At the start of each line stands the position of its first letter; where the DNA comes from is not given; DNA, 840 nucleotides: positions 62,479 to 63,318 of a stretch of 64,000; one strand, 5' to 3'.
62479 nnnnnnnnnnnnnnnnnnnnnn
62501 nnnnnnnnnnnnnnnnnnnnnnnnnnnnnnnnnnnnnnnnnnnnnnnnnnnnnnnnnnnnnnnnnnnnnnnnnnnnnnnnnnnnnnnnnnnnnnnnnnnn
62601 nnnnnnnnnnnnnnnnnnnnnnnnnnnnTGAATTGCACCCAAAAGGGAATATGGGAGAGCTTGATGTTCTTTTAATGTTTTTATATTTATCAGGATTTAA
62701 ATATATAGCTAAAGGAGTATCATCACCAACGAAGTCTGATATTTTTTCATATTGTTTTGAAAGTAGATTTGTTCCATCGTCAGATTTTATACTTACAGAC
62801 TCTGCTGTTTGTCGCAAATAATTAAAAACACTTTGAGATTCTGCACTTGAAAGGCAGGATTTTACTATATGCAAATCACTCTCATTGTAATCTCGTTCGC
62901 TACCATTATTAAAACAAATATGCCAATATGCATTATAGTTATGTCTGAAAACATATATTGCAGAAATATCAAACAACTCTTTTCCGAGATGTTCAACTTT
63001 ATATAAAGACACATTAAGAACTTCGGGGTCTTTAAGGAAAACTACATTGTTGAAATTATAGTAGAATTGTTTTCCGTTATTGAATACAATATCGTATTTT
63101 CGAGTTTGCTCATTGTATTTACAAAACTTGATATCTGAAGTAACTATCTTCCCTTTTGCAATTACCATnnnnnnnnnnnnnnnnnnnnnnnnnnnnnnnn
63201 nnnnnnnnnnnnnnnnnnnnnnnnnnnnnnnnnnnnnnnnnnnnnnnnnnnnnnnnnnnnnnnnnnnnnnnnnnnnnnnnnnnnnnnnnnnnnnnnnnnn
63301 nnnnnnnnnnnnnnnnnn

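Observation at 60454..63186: Stand-alone, AT-rich helicase-nuclease cassette next to a mobile-element junction: candidate single-gene defence system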

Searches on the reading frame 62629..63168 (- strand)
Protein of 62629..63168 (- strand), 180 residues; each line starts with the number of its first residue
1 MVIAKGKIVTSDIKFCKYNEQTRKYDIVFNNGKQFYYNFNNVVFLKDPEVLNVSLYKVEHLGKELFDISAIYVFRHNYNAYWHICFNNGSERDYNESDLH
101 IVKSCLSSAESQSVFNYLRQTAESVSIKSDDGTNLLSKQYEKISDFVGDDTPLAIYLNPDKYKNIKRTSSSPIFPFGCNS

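Call 38: search_solved_structures(query=A4, max_evalue=10)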
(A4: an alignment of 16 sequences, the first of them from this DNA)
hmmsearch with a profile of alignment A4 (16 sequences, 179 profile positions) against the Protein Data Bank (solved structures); distinct sequences matched with E-value up to 10: 0.

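Call 40: search_protein_families(library=pfam, alignment_id=A4, max_evalue=10)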
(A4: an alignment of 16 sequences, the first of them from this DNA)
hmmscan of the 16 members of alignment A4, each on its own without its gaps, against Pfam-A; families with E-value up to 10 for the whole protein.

A. member 1, seq(180 aa): 3 families
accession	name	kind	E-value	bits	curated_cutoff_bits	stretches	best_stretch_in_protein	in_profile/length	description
PF16378.10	DUF4988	-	0.13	12.5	30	1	73-135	114-180/183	Domain of unknown function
PF18507.7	WW_1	-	0.13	12.4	25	1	27-39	5-17/27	WW domain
PF25784.1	BigA_N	-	0.17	12.5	24.5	1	84-137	1-45/80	BigA and YdbA N-terminal beta barrel domain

B. families by the number of members that match (of 16 scanned): 11 families
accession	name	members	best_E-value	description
PF13619.11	KTSC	5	0.007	KTSC domain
PF25784.1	BigA_N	2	0.061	BigA and YdbA N-terminal beta barrel domain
PF19058.5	DUF5754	2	0.1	Family of unknown function (DUF5754)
PF14903.11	WG_beta_rep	1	0.031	WG containing repeat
PF23965.1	DUF7293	1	0.081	Family of unknown function (DUF7293)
PF23012.2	Syntrophin_4th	1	0.083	Syntrophin C-terminal PH domain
PF23896.1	DUF7244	1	0.1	Domain of unknown function (DUF7244)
PF16378.10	DUF4988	1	0.13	Domain of unknown function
PF18507.7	WW_1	1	0.13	WW domain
PF19537.4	DUF6061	1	0.15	Family of unknown function (DUF6061)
PF23973.1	DUF7299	1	0.17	Family of unknown function (DUF7299)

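Call 54: predict_structure(alignment_id=A5)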
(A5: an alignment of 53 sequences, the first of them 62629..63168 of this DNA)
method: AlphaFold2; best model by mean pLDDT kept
length: 180 residues; sequences in the alignment: 53
mean_pLDDT: 88.1   pTM: 0.73
mean pLDDT of the five models: 88.1, 87.8, 86.7, 85.6, 85.0
residues with pLDDT >= 90: 114; 70-90: 49; 50-70: 13; < 50: 4
segments of 3 or more residues with pLDDT < 50: 177-180
pLDDT, mean of each block of 10 residues (from residue 1): 90 93 94 93 95 96 96 95 97 96 93 91 86 85 86 87 64 51
secondary structure, 60 per line:
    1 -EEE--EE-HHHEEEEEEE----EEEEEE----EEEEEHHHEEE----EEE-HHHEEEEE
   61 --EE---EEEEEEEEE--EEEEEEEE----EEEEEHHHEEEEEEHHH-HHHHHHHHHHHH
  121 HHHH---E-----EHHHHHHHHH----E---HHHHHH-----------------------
elements in order: E2-4 E13-19 E24-29 E34-38 E42-44 E49-51 E56-60 E68-76 E79-86 E91-95 E99-104 H109-124 H135-143 H152-157

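Call 57: fold_search(model_id=the predicted structure, library=pdb)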
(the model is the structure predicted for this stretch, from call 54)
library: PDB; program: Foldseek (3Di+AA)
matches with E <= 10: 1067; with E <= 0.001: 0
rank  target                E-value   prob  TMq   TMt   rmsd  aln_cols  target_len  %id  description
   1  8a98_SE               9.1e-03  0.57  0.19  0.14  17.4       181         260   10  CRYO-EM STRUCTURE OF LEISHMANIA MAJOR 80S RIBOSOME : snoRNA MUTANT (released 2023-10-11)
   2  7mq9_L4               1.1e-02  0.91  0.19  0.15  12.7       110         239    9  Cryo-EM structure of the human SSU processome, state pre-A1* (released 2021-09-22)
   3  3jag_EE               1.9e-02  0.96  0.22  0.16  12.7       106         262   13  Structure of a mammalian ribosomal termination complex with ABCE1, eRF1(AAQ), and the UAA stop codon (released 2015-08-12)
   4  6woo_EE               1.9e-02  0.84  0.18  0.13  14.0       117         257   14  CryoEM structure of yeast 80S ribosome with Met-tRNAiMet, eIF5B, and GDP (released 2020-09-23)
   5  8q7z_Ad               2.0e-02  0.96  0.22  0.16  11.9       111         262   14  Structure of the G. gallus 80S non-rotated ribosome (released 2024-08-28)
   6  8ova_A1               2.2e-02  0.69  0.21  0.15  16.3       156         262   12  CRYO-EM STRUCTURE OF TRYPANOSOMA BRUCEI PROCYCLIC FORM 80S RIBOSOME : PARENTAL STRAIN (released 2023-11-29)
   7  6tmf_F                2.3e-02  0.95  0.22  0.17  12.1       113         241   14  Structure of an archaeal ABCE1-bound ribosomal post-splitting complex (released 2020-02-12)
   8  6t4q_SE               2.6e-02  0.95  0.22  0.16  12.5       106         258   14  Structure of yeast 80S ribosome stalled on the CGA-CCG inhibitory codon combination. (released 2019-12-25)
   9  9npx_D                2.6e-02  0.94  0.22  0.16  12.5       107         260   13  SARS-CoV-2 nsp1 bound to the Rhinolophus lepidus 40S ribosomal subunit (local refinement of the 40S body) (released 2025-06-11)
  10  7pzy_F                2.6e-02  0.93  0.21  0.15  11.7       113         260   13  Structure of the vacant Candida albicans 80S ribosome (released 2022-05-18)
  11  6vip_A                2.6e-02  0.80  0.20  0.26  11.2       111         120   15  TUDOR DOMAIN OF TUMOR SUPPRESSOR P53BP1 WITH MFP-6008 (released 2020-02-12)
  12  9h3g_Ja               2.7e-02  0.84  0.19  0.14  12.2       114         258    9  Structure of the Arabidopsis thaliana 80S ribosome in complex with P- and E-site tRNAs and mRNA (released 2026-02-04)
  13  9bh5_AE               2.7e-02  0.82  0.19  0.14  12.3       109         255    9  High-resolution C. elegans 80S ribosome structure - class 1 (released 2024-09-04)
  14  3j7p_SE               3.1e-02  0.77  0.22  0.16  14.4       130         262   15  Structure of the 80S mammalian ribosome bound to eEF2 (released 2014-09-03)
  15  7oyc_E2               3.2e-02  0.92  0.22  0.16  12.3       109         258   11  Cryo-EM structure of the Xenopus egg 80S ribosome (released 2022-07-20)
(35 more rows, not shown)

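Call 58: search_protein_representatives(protein=window:62629-63168:-)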
Query: 180 residues. Proteins with E-value up to 0.001 (for the whole library): 525; up to 1e-10: 233; up to 1e-30: 40. The best 150 are listed.
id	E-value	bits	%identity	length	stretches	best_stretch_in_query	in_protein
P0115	1.2e-55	204.3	54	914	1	1-180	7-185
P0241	1.0e-53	198.0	54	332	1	1-180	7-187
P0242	2.3e-53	196.8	54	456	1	1-180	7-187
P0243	1.2e-52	194.4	49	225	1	1-179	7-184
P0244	1.5e-52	194.2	53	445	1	1-180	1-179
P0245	1.7e-50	187.4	53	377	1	1-180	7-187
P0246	7.3e-49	182.2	48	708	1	6-180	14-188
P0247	3.2e-48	180.1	51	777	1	1-180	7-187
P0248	5.3e-48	179.4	53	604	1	16-180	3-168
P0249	4.0e-46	173.2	46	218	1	1-179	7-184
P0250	6.8e-46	172.5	48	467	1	1-179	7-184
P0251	1.9e-45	171.0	53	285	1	1-154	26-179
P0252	9.4e-44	165.5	52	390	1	1-156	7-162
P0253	2.5e-43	164.1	44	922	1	1-179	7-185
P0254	4.0e-43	163.5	45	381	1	2-179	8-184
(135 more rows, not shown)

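Call 103: fold_search(model_id=the predicted structure, library=viral)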
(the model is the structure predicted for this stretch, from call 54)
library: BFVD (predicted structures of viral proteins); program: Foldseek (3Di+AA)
matches with E <= 10: 1267; with E <= 0.001: 0
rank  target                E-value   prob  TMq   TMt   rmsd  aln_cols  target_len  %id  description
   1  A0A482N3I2            1.1e-02  0.69  0.20  0.20  12.4       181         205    8  (no name in the UniProt tables at hand)
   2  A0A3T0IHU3            1.5e-02  0.38  0.14  0.19  16.1       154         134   14  Uncharacterized protein [Bacillus phage pW2]
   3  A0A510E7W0            2.0e-02  0.60  0.16  0.06  13.8       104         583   17  (no name in the UniProt tables at hand)
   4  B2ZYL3                2.0e-02  0.54  0.21  0.11  13.6       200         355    8  Uncharacterized protein [Ralstonia phage phiRSL1]
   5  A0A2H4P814            2.1e-02  0.82  0.17  0.10  12.4        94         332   14  Putative ribosomal protein L21e [Pseudomonas phage ventosus]
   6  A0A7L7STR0            2.4e-02  0.47  0.19  0.14  23.7       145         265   12  (no name in the UniProt tables at hand)
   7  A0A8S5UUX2            2.7e-02  0.72  0.17  0.30  16.5        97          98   16  Uncharacterized protein [Siphoviridae sp. ctaDn21]
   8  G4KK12                3.0e-02  0.94  0.21  0.30  12.4        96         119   16  (no name in the UniProt tables at hand)
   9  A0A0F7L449            3.0e-02  0.60  0.22  0.25  21.0       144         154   12  Uncharacterized protein [uncultured marine virus]
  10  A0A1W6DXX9            4.2e-02  0.63  0.17  0.25  12.2       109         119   14  Uncharacterized protein [Aeromonas phage phiA8-29]
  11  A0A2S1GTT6            4.2e-02  0.30  0.17  0.10  13.9       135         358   16  (no name in the UniProt tables at hand)
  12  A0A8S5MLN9            4.5e-02  0.51  0.15  0.10  20.6       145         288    6  Uncharacterized protein [Podoviridae sp. ctlpi2]
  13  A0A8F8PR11            4.5e-02  0.21  0.16  0.16  21.9       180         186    9  Uncharacterized protein [Clandestinovirus]
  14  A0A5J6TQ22            6.7e-02  0.54  0.19  0.14  11.3       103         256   14  (no name in the UniProt tables at hand)
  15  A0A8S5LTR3            7.1e-02  0.91  0.23  0.31   8.9       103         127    8  Uncharacterized protein [Siphoviridae sp. ctKm44]
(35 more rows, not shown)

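Call 109: search_protein_families(library=phrogs, proteins=[window:62629-63168:-], max_evalue=0.01)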
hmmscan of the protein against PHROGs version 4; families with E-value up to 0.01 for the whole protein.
window:62629-63168:- (180 aa): 0 families
